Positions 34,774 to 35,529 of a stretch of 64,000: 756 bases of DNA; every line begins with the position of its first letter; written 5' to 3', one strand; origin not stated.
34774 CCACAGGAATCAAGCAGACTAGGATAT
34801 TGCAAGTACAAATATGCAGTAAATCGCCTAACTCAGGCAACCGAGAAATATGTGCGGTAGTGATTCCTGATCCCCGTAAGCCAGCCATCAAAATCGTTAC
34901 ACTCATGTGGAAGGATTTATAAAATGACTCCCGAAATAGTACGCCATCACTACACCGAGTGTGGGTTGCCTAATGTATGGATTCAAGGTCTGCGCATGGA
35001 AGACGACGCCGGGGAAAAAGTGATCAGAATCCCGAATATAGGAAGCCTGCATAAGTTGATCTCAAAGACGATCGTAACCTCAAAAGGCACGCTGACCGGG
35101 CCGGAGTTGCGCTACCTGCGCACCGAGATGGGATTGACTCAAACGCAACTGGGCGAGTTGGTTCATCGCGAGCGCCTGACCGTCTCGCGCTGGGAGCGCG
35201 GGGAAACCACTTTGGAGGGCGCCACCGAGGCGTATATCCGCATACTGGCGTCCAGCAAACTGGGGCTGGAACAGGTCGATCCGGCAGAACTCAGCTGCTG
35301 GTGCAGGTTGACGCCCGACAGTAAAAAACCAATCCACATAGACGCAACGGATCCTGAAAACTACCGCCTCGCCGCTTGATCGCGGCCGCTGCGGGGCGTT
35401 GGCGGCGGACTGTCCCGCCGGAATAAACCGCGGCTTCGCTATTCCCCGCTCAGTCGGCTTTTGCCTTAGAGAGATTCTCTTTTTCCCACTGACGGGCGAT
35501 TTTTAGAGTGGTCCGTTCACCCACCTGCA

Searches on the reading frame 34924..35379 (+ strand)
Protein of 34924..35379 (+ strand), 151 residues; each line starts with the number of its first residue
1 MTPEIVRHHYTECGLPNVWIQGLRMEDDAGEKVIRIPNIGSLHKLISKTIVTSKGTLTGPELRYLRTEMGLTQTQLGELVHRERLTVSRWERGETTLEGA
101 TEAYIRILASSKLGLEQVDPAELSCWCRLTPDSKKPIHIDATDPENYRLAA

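Call 80: search_protein_families(library=pfam, proteins=[window:34924-35379:+], max_evalue=0.0001)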
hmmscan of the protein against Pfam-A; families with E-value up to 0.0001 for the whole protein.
window:34924-35379:+ (151 aa): 2 families
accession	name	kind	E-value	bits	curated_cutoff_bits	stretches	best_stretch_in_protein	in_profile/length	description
PF13560.12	HTH_31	-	4e-07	30.7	27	1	59-108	3-54/64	Helix-turn-helix domain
PF01381.28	HTH_3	-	2.6e-05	24.6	23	1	62-96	1-35/55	Helix-turn-helix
